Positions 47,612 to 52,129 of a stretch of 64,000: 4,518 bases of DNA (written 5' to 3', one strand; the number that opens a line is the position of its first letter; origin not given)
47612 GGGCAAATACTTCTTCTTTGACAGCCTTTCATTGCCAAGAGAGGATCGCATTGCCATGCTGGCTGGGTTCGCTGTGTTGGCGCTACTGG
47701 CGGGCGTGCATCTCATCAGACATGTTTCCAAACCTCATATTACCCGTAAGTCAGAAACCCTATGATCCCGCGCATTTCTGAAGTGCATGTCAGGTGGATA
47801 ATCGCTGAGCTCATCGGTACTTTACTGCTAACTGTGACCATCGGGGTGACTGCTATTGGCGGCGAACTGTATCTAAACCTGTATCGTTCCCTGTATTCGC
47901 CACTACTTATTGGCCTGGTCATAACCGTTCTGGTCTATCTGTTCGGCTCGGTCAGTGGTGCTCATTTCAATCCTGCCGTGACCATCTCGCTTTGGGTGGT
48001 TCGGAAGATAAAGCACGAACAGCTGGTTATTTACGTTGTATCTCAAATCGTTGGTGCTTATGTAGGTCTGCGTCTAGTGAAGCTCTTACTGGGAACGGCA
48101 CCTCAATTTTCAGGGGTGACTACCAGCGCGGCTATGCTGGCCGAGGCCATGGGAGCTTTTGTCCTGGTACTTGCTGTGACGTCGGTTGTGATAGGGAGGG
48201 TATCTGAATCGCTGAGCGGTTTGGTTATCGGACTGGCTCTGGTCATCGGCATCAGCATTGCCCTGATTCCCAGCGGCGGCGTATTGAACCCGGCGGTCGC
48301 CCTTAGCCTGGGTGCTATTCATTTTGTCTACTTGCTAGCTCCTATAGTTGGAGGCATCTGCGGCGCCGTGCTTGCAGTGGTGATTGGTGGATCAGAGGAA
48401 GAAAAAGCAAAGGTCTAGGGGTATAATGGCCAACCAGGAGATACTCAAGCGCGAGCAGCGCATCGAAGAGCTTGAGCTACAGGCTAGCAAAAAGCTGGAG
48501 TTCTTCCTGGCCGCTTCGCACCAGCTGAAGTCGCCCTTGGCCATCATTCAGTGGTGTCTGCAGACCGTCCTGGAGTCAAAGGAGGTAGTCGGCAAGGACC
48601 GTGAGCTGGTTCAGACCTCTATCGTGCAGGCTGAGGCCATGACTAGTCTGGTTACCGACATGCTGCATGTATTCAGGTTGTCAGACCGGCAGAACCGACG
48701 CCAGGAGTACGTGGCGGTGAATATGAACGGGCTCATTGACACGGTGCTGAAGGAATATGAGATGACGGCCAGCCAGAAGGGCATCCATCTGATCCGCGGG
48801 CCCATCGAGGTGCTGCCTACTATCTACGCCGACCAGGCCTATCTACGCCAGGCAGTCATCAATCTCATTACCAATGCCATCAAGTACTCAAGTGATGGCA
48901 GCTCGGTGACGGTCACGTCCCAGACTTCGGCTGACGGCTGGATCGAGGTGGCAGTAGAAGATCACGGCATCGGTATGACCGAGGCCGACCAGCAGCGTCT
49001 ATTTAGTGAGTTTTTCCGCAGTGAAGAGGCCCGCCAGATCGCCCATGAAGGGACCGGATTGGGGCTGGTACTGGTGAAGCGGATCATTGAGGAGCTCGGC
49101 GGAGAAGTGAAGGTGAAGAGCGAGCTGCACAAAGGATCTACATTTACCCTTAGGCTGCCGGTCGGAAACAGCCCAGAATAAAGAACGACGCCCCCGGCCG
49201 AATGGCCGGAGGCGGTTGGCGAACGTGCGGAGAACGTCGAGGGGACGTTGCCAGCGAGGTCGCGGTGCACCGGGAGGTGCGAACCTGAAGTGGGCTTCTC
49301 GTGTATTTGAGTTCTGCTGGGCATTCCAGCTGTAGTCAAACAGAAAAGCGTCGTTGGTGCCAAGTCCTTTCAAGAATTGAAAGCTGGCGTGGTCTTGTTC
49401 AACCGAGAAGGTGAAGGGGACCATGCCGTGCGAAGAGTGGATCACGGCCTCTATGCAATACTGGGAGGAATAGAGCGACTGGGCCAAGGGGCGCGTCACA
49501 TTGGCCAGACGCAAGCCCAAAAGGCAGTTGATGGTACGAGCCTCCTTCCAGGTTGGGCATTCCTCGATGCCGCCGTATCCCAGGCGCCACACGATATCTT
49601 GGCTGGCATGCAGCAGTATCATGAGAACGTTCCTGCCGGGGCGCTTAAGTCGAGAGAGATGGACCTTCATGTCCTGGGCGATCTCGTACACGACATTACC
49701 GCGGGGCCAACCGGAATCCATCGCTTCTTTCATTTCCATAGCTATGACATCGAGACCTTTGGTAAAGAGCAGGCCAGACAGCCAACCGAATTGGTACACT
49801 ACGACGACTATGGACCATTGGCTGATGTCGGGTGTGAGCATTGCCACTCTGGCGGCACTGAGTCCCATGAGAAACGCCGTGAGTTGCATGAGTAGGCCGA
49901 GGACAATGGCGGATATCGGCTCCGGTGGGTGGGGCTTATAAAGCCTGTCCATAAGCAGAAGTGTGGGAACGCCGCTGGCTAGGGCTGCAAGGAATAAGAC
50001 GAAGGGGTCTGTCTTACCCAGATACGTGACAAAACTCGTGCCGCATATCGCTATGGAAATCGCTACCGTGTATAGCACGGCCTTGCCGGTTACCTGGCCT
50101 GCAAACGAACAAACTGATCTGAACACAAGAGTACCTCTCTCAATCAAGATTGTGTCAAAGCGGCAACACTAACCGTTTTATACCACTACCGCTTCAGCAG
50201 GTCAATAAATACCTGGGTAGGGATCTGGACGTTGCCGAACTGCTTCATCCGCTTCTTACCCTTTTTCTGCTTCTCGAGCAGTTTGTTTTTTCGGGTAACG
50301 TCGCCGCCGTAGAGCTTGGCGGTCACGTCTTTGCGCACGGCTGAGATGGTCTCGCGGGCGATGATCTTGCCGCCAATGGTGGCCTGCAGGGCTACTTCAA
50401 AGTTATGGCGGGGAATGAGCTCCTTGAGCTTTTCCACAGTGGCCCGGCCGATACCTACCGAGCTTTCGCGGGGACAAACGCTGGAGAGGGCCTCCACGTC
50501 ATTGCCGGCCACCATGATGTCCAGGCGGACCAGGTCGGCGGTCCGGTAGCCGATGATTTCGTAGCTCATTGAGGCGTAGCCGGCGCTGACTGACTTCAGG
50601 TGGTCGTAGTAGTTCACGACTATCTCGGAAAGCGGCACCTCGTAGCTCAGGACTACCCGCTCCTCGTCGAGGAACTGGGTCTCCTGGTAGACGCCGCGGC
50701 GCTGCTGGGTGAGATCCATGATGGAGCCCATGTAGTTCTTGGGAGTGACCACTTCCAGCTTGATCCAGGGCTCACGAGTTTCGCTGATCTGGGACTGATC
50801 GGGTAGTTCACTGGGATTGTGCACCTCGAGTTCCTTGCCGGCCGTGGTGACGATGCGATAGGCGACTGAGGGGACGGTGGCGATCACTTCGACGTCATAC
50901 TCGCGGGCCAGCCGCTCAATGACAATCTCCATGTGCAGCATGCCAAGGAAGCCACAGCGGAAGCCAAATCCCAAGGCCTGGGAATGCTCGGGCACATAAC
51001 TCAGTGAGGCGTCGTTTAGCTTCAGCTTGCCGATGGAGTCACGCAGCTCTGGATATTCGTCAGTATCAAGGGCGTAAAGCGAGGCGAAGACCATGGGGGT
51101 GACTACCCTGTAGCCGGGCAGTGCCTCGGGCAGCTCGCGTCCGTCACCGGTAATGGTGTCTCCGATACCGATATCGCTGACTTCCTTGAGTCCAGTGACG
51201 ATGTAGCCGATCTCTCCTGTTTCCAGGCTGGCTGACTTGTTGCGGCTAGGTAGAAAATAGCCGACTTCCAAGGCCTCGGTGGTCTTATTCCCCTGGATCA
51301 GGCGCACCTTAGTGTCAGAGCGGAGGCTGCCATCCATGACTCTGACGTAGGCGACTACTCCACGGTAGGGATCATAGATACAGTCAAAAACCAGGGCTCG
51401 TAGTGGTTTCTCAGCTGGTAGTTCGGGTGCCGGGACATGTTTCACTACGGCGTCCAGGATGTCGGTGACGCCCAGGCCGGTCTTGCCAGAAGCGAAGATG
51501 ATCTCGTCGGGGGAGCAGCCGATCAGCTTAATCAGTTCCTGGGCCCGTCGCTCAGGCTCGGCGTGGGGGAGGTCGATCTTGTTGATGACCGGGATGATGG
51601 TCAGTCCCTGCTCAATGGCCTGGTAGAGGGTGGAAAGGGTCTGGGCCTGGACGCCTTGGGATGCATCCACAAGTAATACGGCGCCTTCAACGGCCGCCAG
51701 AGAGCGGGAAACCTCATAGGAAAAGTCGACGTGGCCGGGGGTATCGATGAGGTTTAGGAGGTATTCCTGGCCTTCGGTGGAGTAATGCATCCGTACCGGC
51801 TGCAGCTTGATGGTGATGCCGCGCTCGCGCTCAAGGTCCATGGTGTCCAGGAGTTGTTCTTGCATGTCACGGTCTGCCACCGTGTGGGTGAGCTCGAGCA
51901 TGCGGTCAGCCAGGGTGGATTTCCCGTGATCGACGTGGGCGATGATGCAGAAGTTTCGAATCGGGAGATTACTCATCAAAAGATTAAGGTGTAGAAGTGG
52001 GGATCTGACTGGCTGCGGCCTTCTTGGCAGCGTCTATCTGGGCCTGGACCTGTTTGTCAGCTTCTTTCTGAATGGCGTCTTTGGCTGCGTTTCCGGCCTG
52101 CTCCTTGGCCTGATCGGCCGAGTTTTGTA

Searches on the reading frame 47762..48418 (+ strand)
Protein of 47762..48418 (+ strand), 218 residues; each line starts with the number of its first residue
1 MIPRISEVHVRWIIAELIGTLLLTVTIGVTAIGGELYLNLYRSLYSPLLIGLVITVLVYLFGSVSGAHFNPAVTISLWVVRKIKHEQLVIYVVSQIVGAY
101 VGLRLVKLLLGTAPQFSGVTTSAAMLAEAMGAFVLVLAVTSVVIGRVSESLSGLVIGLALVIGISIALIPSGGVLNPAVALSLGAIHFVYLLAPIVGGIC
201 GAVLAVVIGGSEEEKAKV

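Call 23: search_protein_families(library=pfam, proteins=[window:47762-48418:+], max_evalue=0.01)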
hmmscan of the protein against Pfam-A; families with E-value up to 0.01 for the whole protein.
window:47762-48418:+ (218 aa): 1 family
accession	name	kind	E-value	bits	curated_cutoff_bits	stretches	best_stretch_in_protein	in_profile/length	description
PF00230.25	MIP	-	1.8e-28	100.3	25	1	10-203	8-220/222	Major intrinsic protein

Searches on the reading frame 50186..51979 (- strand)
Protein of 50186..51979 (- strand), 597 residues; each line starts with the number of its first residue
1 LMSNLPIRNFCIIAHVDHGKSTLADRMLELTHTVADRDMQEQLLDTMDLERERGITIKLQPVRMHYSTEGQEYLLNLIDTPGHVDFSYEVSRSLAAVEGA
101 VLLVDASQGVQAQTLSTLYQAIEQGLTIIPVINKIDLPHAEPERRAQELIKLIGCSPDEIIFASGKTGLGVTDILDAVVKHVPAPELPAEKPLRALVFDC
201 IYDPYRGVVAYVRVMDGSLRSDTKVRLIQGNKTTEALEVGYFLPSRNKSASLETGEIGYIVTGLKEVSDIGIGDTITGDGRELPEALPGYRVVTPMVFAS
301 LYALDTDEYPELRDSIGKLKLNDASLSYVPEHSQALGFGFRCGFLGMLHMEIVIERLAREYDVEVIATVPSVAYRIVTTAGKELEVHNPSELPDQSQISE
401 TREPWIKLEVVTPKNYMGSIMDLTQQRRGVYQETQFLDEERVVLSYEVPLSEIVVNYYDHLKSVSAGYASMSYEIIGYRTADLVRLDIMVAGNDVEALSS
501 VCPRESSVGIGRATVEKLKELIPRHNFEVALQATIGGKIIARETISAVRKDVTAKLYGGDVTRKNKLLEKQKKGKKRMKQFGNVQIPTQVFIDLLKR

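Call 9: search_protein_families(library=pfam, proteins=[window:50186-51979:-], max_evalue=0.001)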
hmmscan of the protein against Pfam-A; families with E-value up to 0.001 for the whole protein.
window:50186-51979:- (597 aa): 6 families
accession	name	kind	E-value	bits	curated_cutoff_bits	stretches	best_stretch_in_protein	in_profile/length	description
PF00009.33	GTP_EFTU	-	4.3e-56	189.9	26.5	1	6-183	2-187/188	Elongation factor Tu GTP binding domain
PF06421.17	LepA_C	-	8.9e-45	151.7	29.7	1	491-596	2-107/107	GTP-binding protein LepA C-terminus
PF00679.30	EFG_C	-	6.9e-22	77.7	27.9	1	402-487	3-87/89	Elongation factor G C-terminus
PF03144.31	GTP_EFTU_D2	-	5.2e-09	36.8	30.3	1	207-277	1-73/73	Elongation factor Tu domain 2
PF22042.2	EF-G_D2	-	3.2e-06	27.6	27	1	192-247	1-54/84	Elongation factor G domain 2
PF14492.12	EFG_III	-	0.00034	21.1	27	0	294-366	3-72/75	Elongation Factor G, domain III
